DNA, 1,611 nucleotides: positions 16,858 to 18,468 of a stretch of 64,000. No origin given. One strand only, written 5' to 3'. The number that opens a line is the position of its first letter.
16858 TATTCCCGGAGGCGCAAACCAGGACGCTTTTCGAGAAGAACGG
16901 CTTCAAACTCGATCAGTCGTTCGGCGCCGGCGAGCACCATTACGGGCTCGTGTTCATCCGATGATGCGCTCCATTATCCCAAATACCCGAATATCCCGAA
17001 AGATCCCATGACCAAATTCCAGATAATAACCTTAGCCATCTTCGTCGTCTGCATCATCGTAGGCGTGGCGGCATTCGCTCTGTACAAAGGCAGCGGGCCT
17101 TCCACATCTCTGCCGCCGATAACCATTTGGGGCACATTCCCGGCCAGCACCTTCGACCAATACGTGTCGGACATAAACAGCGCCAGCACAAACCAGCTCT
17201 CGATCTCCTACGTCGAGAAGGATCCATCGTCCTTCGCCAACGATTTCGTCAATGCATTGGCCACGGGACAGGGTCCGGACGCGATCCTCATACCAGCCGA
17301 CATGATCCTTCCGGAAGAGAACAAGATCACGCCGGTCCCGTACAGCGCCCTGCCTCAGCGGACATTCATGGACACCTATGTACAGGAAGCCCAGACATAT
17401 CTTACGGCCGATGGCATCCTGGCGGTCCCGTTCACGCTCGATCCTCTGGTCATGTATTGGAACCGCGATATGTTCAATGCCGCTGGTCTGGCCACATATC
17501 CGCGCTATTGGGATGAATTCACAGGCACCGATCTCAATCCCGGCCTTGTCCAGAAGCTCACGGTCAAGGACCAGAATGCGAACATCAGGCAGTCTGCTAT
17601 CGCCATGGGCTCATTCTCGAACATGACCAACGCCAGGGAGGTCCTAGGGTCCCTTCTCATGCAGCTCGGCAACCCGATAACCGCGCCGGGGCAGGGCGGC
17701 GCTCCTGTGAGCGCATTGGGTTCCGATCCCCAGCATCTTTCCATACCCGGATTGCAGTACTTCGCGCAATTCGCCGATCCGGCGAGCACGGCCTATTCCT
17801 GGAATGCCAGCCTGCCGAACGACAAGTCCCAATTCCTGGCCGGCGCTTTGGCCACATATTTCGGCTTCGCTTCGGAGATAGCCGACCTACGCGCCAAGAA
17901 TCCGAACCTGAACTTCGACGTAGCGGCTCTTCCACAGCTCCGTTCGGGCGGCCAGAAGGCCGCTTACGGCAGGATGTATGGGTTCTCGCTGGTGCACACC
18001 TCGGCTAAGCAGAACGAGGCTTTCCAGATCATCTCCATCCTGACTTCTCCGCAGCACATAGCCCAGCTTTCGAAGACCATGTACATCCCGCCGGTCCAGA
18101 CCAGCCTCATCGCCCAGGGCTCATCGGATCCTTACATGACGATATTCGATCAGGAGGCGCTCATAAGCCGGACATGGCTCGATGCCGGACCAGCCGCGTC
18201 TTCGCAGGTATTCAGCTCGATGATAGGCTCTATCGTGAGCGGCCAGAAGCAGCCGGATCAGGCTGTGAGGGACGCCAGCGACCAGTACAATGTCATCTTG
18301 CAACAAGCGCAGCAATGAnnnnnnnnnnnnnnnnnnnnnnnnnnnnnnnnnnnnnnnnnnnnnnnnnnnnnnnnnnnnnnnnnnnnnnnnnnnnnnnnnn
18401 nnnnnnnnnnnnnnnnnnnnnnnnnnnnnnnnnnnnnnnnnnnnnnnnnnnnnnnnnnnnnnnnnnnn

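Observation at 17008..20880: Tandem array of six divergent paralogs encoding small two-TM proteins with a WG(L/I)VN helix, co-operonic with an orphan solute-binding protein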

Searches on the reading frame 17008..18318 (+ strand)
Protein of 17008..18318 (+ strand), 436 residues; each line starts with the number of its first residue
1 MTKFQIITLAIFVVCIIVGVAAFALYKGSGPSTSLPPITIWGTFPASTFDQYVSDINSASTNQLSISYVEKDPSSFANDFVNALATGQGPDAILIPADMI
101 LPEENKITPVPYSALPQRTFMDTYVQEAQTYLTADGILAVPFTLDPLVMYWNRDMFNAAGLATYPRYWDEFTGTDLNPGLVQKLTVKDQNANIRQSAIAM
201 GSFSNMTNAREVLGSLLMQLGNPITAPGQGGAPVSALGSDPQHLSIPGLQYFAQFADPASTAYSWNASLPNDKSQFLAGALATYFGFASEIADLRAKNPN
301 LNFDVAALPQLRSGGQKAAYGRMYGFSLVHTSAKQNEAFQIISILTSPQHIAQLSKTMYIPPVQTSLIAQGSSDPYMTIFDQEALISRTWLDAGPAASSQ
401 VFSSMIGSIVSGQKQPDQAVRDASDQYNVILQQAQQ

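Call 3: search_protein_families(library=pfam, proteins=[window:17008-18318:+], max_evalue=1)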
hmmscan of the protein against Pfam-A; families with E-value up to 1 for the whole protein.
window:17008-18318:+ (436 aa): 2 families
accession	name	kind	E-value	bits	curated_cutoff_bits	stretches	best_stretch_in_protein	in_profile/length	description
PF13416.11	SBP_bac_8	-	3.5e-15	57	27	1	62-368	10-266/279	Bacterial extracellular solute-binding protein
PF02468.20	PsbN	-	0.0058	16.9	25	1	7-32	5-30/43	Photosystem II reaction centre N protein (psbN)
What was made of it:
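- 17008..18318 (+): Solute-binding protein (436 aa) of the carbohydrate type. It has one N-terminal hydrophobic segment (residues 6-24), which could be an anchor or a cleavable signal ending AFA|LY. Pfam SBP_bac_8 at 57 bits (call 3).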

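Call 4: search_protein_families(library=ncbifam, proteins=[window:17008-18318:+], max_evalue=1)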
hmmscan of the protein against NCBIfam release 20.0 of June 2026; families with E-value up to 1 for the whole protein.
window:17008-18318:+ (436 aa): 4 families
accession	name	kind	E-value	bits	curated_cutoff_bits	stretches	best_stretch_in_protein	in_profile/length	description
TIGR03850.1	bind_CPR_0540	equivalog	0.021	13.5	299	1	135-171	149-184/437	carbohydrate ABC transporter substrate-binding protein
NF007011.0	PRK09474.1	equivalog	0.024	13.4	291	1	59-172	52-159/396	maltose/maltodextrin ABC transporter substrate-binding protein MalE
NF053763.1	ABCarbgalBndGanS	equivalog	0.026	13.3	700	1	61-171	63-172/420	galactooligosaccharide ABC transporter substrate-binding protein GanS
NF009650.0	PRK13183.1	equivalog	0.35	10.7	70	1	8-32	9-33/46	photosystem II reaction center protein PsbN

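Call 15: find_homologous_proteins(query=window:17008-18315:+, max_evalue=0.00001)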
Query window:17008-18315:+ (436 aa): 1708 proteins with E <= 0.00001 among 8000 candidates; the best 120 are listed.
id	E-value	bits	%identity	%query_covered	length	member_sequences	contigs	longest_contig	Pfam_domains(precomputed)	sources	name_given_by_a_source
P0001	2.6e-285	964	100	100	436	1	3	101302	PF13416.12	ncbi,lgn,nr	ncbi:MAG: extracellular solute-binding protein [Patescibacteria group bacterium]|nr:extracellular so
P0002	1.9e-192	658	65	100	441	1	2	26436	-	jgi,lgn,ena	jgi:ABC-type glycerol-3-phosphate transport system substrate-binding protein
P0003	1.3e-190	652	66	100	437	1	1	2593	PF13416.12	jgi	jgi:ABC-type glycerol-3-phosphate transport system substrate-binding protein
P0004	5.4e-190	650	64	100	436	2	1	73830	PF13416.12,PF01547.31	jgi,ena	-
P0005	3.8e-187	640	64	100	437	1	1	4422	PF13416.12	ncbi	-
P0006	2.4e-183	628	62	100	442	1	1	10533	PF13416.12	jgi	-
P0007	5.5e-183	627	64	100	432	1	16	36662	PF13416.12,PF01547.31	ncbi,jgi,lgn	jgi:ABC-type glycerol-3-phosphate transport system substrate-binding protein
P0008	2.0e-182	625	63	100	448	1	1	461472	PF13416.12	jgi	-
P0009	2.1e-182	625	64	100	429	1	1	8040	PF01547.31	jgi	jgi:multiple sugar transport system substrate-binding protein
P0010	8.0e-180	616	61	100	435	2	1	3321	PF13416.12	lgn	-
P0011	1.2e-178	612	60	100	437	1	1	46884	PF13416.12,PF01547.31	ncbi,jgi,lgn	ncbi:MAG: extracellular solute-binding protein [Candidatus Paceibacterota bacterium]|jgi:ABC-type gl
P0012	2.5e-178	611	61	100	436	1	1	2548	PF13416.12,PF01547.31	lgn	-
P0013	3.4e-178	611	62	100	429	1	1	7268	PF13416.12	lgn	-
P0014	5.0e-178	610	60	98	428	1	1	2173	PF13416.12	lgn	-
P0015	1.2e-176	606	61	100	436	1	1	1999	PF13416.12,PF01547.31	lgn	-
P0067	3.9e-165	568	58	100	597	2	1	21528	PF13416.12,PF01547.31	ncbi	-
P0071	8.9e-165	567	58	100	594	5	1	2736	PF13416.12,PF01547.31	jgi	jgi:ABC-type glycerol-3-phosphate transport system substrate-binding protein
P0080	4.7e-164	564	58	100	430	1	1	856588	PF13416.12,PF01547.31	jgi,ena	-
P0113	2.9e-162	558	56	100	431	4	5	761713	PF13416.12,PF01547.31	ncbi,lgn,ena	ncbi:MAG: extracellular solute-binding protein [Patescibacteria group bacterium]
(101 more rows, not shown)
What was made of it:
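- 17008..18318 (+): It is 100% identical to an NCBI Patescibacteria MAG protein (call 15).
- On ABC-importer solute-binding protein: Orthologues also hit SBP_bac_1 (call 15).
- A Patescibacteria MAG (call 15).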

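Call 19: find_encoding_contigs(protein=P0001, flank=10000, max_places=3)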
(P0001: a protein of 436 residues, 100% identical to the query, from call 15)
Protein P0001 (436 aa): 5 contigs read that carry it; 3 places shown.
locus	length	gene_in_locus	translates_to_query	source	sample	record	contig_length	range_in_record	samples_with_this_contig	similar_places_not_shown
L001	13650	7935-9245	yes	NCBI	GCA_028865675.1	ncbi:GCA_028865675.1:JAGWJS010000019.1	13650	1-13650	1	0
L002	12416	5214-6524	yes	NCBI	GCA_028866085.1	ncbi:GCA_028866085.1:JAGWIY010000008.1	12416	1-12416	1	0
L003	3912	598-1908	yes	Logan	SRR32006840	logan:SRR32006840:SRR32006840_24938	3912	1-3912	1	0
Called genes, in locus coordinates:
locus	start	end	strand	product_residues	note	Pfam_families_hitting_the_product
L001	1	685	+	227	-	PF13483:Lactamase_B_3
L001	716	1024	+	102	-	-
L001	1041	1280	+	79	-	PF15919:HicB_lk_antitox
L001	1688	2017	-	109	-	-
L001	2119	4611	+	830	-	PF00521:DNA_topoisoIV, PF03989:DNA_gyraseA_C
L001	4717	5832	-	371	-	-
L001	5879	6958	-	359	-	-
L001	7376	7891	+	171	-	PF01135:PCMT (weak), PF13489:Methyltransf_23 (weak), PF01209:Ubie_methyltran, PF13847:Methyltransf_31, PF08241:Methyltransf_11, PF08242:Methyltransf_12, PF13649:Methyltransf_25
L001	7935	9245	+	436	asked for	PF13416:SBP_bac_8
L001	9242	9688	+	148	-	PF18895:T4SS_pilin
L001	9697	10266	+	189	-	PF04956:TrbC (weak), PF18895:T4SS_pilin (weak)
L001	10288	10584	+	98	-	PF18895:T4SS_pilin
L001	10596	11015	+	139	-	PF18895:T4SS_pilin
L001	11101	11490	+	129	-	PF18895:T4SS_pilin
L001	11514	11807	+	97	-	PF18895:T4SS_pilin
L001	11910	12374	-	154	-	-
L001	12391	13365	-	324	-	PF01145:Band_7 (weak)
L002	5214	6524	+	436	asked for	PF13416:SBP_bac_8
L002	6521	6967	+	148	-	PF18895:T4SS_pilin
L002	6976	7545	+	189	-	PF04956:TrbC (weak), PF18895:T4SS_pilin (weak)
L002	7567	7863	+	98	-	PF18895:T4SS_pilin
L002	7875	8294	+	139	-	PF18895:T4SS_pilin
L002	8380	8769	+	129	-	PF18895:T4SS_pilin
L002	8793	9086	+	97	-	PF18895:T4SS_pilin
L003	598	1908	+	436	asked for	PF13416:SBP_bac_8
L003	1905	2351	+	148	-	PF18895:T4SS_pilin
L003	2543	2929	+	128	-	PF04956:TrbC, PF18895:T4SS_pilin (weak)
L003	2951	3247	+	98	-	PF18895:T4SS_pilin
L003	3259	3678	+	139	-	PF18895:T4SS_pilin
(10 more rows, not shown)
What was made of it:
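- On Pfam PF18895 T4SS_pilin: The precomputed Pfam on the public gene calls agrees (call 19).
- Checked: The public gene call instead starts paralog 2 at 18770 (call 19).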

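Call 20: find_encoding_contigs(protein=P0113, flank=10000, max_places=2)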
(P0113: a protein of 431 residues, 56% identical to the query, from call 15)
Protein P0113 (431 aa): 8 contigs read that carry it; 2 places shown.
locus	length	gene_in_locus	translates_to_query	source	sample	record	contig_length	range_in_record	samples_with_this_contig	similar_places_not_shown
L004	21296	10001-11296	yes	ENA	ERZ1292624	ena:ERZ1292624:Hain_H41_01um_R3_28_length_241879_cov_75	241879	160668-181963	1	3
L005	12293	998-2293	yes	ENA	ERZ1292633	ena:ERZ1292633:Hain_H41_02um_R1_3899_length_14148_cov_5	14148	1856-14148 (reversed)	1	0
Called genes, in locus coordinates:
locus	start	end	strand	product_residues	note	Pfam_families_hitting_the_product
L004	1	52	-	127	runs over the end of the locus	PF02130:YbeY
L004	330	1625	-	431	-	PF03129:HGTP_anticodon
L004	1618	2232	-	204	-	PF10502:Peptidase_S26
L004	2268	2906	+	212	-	PF01195:Pept_tRNA_hydro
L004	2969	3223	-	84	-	-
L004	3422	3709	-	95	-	-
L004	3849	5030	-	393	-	PF21710:Spt6_S1 (faint), PF23459:S1_RRP5 (faint), PF00575:S1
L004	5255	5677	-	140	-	PF00072:Response_reg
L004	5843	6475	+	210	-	PF13483:Lactamase_B_3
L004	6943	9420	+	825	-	PF00521:DNA_topoisoIV, PF03989:DNA_gyraseA_C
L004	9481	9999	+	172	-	PF01135:PCMT (weak), PF01728:FtsJ, PF13489:Methyltransf_23 (weak), PF01209:Ubie_methyltran, PF13847:Methyltransf_31, PF08241:Methyltransf_11, PF08242:Methyltransf_12, PF13649:Methyltransf_25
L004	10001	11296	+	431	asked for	PF01547:SBP_bac_1, PF13416:SBP_bac_8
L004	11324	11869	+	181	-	-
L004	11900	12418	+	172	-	PF18895:T4SS_pilin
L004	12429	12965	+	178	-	PF18895:T4SS_pilin (weak)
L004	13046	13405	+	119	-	PF18895:T4SS_pilin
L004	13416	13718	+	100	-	PF18895:T4SS_pilin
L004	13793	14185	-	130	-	-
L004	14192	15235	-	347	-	-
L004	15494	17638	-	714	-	-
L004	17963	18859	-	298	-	-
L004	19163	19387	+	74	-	-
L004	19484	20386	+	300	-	PF01029:NusB, PF00293:NUDIX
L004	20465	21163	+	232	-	PF22935:RM44_endonuclase (weak), PF14622:Ribonucleas_3_3, PF00636:Ribonuclease_3, PF00035:dsrm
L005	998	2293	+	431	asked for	PF01547:SBP_bac_1, PF13416:SBP_bac_8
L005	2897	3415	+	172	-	PF18895:T4SS_pilin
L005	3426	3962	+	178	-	PF18895:T4SS_pilin (weak)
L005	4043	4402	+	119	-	PF18895:T4SS_pilin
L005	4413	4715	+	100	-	PF18895:T4SS_pilin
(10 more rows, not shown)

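Call 23: find_related_loci(query=A2, collection=genome_contigs, flank=10000)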
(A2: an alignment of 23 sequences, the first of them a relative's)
Query A2 (436 aa) in genome_contigs; peptide patterns used: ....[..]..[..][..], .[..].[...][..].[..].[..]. (x = any residue, [..] = any of these).
185 stretches matched a pattern; 149 encode a relative of the query (tblastn E <= 1e-3); the best 80 are kept; 80 distinct loci.
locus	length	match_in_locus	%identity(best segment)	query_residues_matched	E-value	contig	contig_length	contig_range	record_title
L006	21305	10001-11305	64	1-436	0e+0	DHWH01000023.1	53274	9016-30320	MAG TPA_asm: Patescibacteria group bacterium UBA5187 UBA5187_contig_873, whole genome shotgun sequence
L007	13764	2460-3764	60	2-436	0e+0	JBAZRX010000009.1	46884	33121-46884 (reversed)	MAG: Candidatus Paceibacterota bacterium isolate SO_2017_GW1_159 NODE_3759_length_46884_cov_1.250658_OW334_2017, whole g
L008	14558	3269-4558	64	1-436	0e+0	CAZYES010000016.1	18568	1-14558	MAG TPA_asm: uncultured Candidatus Saccharibacteria bacterium isolate binchicken_co153_50 genome assembly, contig: NODE_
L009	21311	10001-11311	61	1-436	0e+0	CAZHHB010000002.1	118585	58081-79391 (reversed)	MAG TPA_asm: uncultured Candidatus Saccharibacteria bacterium isolate ERP113451_co1_453 genome assembly, contig: NODE_66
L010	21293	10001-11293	63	1-436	0e+0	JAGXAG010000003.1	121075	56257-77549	MAG: Patescibacteria group bacterium isolate REEB71 contig-150_93, whole genome shotgun sequence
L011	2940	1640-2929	59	1-436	0e+0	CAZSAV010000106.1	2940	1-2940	MAG TPA_asm: uncultured Candidatus Saccharibacteria bacterium isolate SRP278252_co2_806 genome assembly, contig: NODE_77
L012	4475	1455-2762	59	1-435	0e+0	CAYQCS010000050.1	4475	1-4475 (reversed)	MAG TPA_asm: uncultured Candidatus Saccharibacteria bacterium isolate SRP135725_co1_650 genome assembly, contig: NODE_31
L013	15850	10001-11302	62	1-434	2e-178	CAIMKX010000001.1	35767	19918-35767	uncultured bacterium isolate AM-2014-D8_bin-0381 genome assembly, contig: bin-0381:01/56, whole genome shotgun sequence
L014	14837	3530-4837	58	1-436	8e-177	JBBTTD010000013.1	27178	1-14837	MAG: Patescibacteria group bacterium isolate H41-bin002_1 H41_bin002_1_000000000013, whole genome shotgun sequence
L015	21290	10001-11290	58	1-436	6e-175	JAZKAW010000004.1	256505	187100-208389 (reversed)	MAG: Patescibacteria group bacterium isolate ADI_H3L2_1_122_18_3-bin049_1 ADIH3L21_B049_1_000000000004, whole genome sho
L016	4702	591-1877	57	2-436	6e-178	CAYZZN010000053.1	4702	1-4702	MAG TPA_asm: uncultured Candidatus Saccharibacteria bacterium isolate SRP286056_co1_697 genome assembly, contig: NODE_27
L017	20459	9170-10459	57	1-436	5e-172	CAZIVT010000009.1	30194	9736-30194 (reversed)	MAG TPA_asm: uncultured Candidatus Saccharibacteria bacterium isolate SRP300315_co1_71 genome assembly, contig: NODE_803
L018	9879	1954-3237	59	1-433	1e-171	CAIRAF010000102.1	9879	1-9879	uncultured bacterium isolate T7-022_bin-281 genome assembly, contig: bin-281:102/111, whole genome shotgun sequence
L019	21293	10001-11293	57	1-436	2e-171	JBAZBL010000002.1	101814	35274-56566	MAG: Candidatus Paceibacterota bacterium isolate SO_2017_GW1_111 NODE_1353_length_101814_cov_1.497045_OW334_2017, whole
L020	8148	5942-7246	58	4-436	2e-171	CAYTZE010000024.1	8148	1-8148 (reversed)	MAG TPA_asm: uncultured Candidatus Saccharibacteria bacterium isolate SRP173033_co1_7 genome assembly, contig: NODE_2209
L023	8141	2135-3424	57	1-436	8e-170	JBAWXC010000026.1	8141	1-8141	MAG: Candidatus Taylorbacteria bacterium isolate ELA053 MAG053_26, whole genome shotgun sequence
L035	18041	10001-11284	58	1-434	1e-173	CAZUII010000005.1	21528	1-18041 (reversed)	MAG TPA_asm: uncultured Candidatus Saccharibacteria bacterium isolate SRP342105_co1_365 genome assembly, contig: NODE_32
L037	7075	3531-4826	57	2-434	4e-167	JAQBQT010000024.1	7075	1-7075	MAG: Candidatus Parcubacteria bacterium isolate RYN_380 scaffold_1350665, whole genome shotgun sequence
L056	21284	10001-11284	58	1-434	5e-173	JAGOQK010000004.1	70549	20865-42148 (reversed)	MAG: Candidatus Paceibacterota bacterium isolate Gw_Eff_bin_108 Gw_Eff_506_length_70549_cov_5.946522, whole genome shotg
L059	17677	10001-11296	52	1-433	3e-147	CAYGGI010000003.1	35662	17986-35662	MAG TPA_asm: uncultured Candidatus Saccharibacteria bacterium isolate ERP113451_co3_102 genome assembly, contig: NODE_79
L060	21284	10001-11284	50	2-433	4e-147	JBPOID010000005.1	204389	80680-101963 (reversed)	MAG: Candidatus Tayloriibacteriota bacterium isolate MAG_71 c_000000444523, whole genome shotgun sequence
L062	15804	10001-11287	49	1-433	6e-147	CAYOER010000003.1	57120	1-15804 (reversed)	MAG TPA_asm: uncultured Candidatus Saccharibacteria bacterium isolate SRP062349_co2_94 genome assembly, contig: NODE_325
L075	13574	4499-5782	57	1-434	6e-169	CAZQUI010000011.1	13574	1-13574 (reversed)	MAG TPA_asm: uncultured Candidatus Saccharibacteria bacterium isolate SRP342105_co1_472 genome assembly, contig: NODE_61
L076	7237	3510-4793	48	1-432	1e-139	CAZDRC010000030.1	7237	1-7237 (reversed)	MAG TPA_asm: uncultured Candidatus Saccharibacteria bacterium isolate SRP062349_co2_85 genome assembly, contig: NODE_572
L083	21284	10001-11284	47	2-435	5e-136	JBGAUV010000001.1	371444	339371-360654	MAG: Candidatus Paceibacteria bacterium isolate MAG_MBR_H10.111 MBRH10-111_opera_contig_99, whole genome shotgun sequenc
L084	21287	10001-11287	48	1-431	1e-135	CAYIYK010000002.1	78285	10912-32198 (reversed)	MAG TPA_asm: uncultured Candidatus Saccharibacteria bacterium isolate ERP123247_co1_234 genome assembly, contig: NODE_13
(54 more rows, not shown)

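Call 41: search_solved_structures(query=window:17008-18315:+, max_evalue=0.01)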
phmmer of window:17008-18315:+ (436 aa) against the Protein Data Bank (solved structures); distinct sequences matched with E-value up to 0.01: 13.
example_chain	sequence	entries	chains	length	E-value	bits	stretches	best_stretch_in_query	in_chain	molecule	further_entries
4r9f_A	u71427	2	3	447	2.7e-10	43.1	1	76-423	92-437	MBP1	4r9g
9p0x_T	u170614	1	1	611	6.8e-05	25.3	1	4-175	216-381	Tissue factor,Maltose/maltodextrin-binding periplasmic protein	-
3jzj_A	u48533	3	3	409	0.0001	24.7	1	274-432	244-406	Acarbose/maltose binding protein GacH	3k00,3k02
3k01_A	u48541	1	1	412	0.00011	24.6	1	274-432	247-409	Acarbose/maltose binding protein GacH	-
8art_A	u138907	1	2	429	0.00014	24.2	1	29-171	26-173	Putative secreted maltose-binding protein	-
4qrz_A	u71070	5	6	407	0.0013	21.1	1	53-172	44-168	ABC-TYPE SUGAR TRANSPORTER | ABC transporter, substrate binding protein (Sugar)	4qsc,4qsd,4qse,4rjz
7omm_D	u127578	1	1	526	0.0046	19.2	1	18-175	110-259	ProMacrobody 51,Maltodextrin-binding protein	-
2hq0_A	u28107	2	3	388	0.006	18.8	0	114-172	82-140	Sugar ABC transporter, sugar-binding protein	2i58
2heu_A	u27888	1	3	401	0.0065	18.7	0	114-172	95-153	Sugar ABC transporter, sugar-binding protein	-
2hfb_A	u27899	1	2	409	0.0068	18.7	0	114-172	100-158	Sugar ABC transporter, sugar-binding protein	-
6pql_A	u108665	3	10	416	0.0071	18.6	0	114-172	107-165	ABC transporter sugar-binding protein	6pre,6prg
7nbz_A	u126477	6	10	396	0.0074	18.6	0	111-351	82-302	Sulfoquinovosyl binding protein | Sulfoquinovosyl glycerol-binding protein SmoF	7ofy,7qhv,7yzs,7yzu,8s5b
7omm_C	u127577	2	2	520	0.009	18.3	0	22-175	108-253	ProMacrobody 21,Maltodextrin-binding protein | ProMacrobody 21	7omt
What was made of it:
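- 17008..18318 (+): Nearest solved relatives are the manno-oligosaccharide, maltose and acarbose SBPs 4r9f, 3jzj and 8art (call 41).
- On ABC-importer solute-binding protein: PDB relatives are sugar SBPs (call 41).
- Closest known: Carbohydrate ABC-transporter SBPs. Same: SBP_bac_8/SBP_bac_1 domain, and the nearest solved sequences (calls 3, 41).
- The SBP is a typical SBP_bac_8/SBP_bac_1 protein related to sugar SBPs (calls 3, 41).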

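Call 70: search_protein_families(library=padloc, proteins=[window:17008-18318:+], max_evalue=0.01)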
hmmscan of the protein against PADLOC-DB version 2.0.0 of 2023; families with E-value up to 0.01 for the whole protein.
window:17008-18318:+ (436 aa): 0 families

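Call 72: search_protein_representatives(protein=P0067)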
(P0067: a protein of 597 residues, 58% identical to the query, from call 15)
Query: 597 residues. Proteins with E-value up to 0.001 (for the whole library): 4235; up to 1e-10: 2058; up to 1e-30: 958. The best 150 are listed.
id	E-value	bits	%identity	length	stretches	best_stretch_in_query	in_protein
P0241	1.4e-191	654.6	54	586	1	1-590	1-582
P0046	2.3e-160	551.5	57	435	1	3-430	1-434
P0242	2.3e-115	403.0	44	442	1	4-427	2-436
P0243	1.5e-107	377.2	43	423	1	9-426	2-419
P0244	1.3e-106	374.1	60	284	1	151-431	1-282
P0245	4.7e-104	365.6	38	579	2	3-429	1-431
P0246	3.0e-103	363.0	41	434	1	3-429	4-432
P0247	2.8e-102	359.8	41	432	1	4-429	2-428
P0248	2.4e-101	356.7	43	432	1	4-425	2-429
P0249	3.5e-101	356.1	42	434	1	4-429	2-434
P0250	7.0e-101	355.2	42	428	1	1-428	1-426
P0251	2.6e-100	353.3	43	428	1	4-423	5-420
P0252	6.9e-100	351.9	41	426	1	4-428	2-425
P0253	1.6e-99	350.6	40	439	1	3-428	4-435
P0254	8.5e-99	348.3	40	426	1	4-423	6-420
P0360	1.2e-83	298.2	35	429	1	1-429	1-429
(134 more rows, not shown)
